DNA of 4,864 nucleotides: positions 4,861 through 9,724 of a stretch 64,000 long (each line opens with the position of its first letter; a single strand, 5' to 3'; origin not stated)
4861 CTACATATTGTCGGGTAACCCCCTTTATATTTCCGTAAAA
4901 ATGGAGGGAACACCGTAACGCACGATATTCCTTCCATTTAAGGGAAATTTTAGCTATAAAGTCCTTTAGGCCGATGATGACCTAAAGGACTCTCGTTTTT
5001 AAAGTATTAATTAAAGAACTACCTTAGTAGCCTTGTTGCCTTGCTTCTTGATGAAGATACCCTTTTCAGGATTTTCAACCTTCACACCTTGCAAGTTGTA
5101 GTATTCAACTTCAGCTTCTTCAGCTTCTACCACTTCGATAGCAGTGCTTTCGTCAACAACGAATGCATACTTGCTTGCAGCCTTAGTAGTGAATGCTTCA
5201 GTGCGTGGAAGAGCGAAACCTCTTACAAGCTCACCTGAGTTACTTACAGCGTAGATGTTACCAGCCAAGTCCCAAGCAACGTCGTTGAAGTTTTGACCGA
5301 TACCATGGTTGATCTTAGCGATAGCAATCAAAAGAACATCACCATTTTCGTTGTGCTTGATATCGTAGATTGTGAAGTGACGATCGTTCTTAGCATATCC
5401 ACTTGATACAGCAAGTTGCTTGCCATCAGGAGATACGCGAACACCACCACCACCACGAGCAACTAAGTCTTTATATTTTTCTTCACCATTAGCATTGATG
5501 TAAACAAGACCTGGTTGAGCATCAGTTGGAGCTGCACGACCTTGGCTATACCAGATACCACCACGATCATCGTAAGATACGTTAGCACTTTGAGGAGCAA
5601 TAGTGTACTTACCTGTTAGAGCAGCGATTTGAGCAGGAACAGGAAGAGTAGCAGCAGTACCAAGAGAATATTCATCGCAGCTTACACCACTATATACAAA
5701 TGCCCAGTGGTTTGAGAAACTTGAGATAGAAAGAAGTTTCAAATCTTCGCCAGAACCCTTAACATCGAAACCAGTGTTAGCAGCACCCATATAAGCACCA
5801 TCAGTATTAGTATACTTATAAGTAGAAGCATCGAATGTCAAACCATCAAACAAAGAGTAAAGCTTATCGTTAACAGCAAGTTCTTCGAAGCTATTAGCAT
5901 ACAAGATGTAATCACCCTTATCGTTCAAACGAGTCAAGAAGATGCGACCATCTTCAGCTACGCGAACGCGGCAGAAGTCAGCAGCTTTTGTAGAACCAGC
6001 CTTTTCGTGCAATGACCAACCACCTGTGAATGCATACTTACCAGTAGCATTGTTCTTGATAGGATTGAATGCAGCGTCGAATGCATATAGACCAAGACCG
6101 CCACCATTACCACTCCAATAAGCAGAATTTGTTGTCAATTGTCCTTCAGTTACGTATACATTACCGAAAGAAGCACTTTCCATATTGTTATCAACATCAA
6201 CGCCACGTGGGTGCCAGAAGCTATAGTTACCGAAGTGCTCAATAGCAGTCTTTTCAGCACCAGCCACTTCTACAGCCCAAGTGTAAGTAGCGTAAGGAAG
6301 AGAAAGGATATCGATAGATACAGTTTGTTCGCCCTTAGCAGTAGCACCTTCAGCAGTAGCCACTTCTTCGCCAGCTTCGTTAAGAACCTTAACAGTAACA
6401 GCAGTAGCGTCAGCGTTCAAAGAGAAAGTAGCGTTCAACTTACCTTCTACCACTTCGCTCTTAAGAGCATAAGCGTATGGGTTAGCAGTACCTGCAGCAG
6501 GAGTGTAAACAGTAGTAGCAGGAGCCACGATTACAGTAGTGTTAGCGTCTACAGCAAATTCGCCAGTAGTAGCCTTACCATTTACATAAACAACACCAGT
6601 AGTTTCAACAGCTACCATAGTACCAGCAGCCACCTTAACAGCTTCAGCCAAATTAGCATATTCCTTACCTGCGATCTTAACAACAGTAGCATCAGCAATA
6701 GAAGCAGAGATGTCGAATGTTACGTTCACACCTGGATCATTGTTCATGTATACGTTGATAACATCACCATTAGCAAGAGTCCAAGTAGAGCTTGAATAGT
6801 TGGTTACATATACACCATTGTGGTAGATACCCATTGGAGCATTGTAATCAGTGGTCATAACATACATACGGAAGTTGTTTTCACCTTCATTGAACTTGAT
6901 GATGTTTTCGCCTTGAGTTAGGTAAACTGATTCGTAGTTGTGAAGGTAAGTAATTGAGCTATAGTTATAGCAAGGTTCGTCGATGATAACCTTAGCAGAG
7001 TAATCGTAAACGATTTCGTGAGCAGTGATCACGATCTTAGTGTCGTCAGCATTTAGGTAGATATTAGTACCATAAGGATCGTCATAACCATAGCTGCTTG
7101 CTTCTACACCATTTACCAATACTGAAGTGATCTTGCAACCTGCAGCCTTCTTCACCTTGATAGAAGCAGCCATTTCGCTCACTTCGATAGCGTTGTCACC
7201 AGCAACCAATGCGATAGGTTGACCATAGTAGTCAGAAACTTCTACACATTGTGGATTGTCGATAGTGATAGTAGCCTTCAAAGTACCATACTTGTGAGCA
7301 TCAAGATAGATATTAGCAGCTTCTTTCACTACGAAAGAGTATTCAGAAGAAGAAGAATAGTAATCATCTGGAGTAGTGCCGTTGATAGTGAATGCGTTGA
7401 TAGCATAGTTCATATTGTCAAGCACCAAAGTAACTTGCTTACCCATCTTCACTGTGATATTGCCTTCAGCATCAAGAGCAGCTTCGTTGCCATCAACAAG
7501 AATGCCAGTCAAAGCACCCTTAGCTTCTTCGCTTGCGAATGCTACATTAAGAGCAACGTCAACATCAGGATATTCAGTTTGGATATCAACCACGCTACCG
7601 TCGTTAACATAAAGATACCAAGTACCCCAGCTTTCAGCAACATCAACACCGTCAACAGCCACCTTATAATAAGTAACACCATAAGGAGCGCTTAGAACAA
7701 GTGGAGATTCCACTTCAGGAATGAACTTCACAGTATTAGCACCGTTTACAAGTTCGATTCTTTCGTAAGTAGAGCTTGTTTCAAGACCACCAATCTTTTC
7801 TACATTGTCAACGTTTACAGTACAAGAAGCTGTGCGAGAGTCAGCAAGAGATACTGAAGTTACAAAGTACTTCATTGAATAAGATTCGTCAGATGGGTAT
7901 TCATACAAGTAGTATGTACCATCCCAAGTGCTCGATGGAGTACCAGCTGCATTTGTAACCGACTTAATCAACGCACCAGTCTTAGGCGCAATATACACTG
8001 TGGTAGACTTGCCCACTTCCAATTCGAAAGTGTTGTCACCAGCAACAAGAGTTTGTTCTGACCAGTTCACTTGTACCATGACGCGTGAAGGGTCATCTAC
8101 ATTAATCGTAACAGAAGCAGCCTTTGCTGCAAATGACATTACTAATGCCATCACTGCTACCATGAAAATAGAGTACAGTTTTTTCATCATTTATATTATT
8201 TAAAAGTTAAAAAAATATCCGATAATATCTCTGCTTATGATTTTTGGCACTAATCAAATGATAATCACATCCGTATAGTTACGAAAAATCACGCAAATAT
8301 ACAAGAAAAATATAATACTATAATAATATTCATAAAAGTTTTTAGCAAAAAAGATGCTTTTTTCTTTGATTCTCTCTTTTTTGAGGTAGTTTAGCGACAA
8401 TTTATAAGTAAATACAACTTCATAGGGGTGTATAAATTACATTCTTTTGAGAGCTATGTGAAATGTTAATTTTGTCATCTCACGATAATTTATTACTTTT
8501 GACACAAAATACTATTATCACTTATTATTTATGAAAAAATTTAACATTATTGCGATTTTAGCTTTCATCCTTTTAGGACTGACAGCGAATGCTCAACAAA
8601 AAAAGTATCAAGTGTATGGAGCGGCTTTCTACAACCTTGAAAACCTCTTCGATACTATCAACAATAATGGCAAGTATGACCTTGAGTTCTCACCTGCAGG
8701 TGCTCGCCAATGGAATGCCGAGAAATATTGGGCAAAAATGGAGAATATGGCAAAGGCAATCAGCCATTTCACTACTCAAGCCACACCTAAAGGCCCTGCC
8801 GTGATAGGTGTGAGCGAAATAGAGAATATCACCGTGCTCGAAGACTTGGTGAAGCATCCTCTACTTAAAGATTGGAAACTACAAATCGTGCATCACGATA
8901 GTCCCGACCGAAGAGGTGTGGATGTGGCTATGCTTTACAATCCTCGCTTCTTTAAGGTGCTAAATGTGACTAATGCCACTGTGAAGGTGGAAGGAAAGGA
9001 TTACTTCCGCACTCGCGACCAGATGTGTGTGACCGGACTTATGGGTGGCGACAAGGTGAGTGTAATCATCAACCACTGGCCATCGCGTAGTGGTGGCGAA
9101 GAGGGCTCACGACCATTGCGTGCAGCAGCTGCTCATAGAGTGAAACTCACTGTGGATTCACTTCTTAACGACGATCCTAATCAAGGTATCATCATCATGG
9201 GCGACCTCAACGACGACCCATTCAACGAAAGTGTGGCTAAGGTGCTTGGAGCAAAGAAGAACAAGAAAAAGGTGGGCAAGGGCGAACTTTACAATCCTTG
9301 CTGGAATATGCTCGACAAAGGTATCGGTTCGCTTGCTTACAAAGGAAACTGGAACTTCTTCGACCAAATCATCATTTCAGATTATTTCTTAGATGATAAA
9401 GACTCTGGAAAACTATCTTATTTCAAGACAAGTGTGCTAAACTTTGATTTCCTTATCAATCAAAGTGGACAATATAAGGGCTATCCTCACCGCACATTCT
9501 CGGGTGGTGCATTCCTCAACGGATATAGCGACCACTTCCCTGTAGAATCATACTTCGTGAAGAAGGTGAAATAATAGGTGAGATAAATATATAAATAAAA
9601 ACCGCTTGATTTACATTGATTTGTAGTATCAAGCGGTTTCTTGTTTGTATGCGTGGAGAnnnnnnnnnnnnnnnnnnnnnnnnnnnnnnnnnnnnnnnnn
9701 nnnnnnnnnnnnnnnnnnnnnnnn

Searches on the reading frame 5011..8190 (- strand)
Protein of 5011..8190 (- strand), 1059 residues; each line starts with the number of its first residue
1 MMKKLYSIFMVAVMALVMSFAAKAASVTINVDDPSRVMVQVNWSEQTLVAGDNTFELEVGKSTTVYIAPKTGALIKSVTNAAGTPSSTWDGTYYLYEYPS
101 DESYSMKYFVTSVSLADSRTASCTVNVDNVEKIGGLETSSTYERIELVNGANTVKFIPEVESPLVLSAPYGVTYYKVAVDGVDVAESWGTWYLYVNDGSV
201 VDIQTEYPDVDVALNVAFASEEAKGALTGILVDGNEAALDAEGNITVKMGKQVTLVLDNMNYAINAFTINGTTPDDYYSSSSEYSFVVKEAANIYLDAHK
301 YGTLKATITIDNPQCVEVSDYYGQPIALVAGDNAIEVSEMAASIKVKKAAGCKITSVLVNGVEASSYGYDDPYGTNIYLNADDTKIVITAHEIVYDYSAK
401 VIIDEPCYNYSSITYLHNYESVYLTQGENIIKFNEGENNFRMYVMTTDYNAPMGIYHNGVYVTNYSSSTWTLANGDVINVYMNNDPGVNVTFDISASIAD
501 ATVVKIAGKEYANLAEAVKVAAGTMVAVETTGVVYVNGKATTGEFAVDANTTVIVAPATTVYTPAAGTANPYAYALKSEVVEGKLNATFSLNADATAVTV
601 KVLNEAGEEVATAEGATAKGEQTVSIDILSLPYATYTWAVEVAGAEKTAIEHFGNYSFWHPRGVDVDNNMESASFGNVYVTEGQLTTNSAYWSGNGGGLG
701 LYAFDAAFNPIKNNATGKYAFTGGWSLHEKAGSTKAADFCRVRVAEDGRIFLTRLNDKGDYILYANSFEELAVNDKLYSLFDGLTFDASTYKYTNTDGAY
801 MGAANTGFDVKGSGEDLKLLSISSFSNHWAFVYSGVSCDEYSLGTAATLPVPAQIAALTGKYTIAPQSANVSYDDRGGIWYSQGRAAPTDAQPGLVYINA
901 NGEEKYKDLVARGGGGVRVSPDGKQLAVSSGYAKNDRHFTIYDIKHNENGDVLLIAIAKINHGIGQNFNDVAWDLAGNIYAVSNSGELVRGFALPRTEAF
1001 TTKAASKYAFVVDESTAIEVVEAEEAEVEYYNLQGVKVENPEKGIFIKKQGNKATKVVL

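Call 17: search_protein_families(library=pfam, proteins=[window:5011-8190:-], max_evalue=0.01)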
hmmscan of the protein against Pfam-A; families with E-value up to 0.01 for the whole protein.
window:5011-8190:- (1059 aa): 1 family
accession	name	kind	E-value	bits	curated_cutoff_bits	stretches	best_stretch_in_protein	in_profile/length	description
PF13860.13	FlgD_ig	-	1.1e-06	29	27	1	583-627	8-55/79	FlgD Ig-like domain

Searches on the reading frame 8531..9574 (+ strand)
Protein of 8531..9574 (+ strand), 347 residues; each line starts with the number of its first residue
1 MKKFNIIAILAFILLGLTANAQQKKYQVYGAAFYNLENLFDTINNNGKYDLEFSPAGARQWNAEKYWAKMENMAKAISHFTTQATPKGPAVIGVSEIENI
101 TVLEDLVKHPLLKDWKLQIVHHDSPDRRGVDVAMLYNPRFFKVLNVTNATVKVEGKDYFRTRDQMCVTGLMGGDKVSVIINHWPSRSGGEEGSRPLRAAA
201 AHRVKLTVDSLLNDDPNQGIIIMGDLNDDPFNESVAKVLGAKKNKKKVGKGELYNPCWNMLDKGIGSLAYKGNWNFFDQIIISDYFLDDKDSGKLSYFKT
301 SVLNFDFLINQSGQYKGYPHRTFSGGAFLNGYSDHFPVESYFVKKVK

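Call 71: search_protein_families(library=pfam, proteins=[window:8531-9574:+], max_evalue=0.00001)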
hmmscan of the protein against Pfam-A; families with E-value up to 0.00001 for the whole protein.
window:8531-9574:+ (347 aa): 1 family
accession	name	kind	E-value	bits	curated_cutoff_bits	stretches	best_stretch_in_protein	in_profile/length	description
PF19580.5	Exo_endo_phos_3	-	7.4e-113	377.1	27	1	32-341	3-308/311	Endonuclease/Exonuclease/phosphatase family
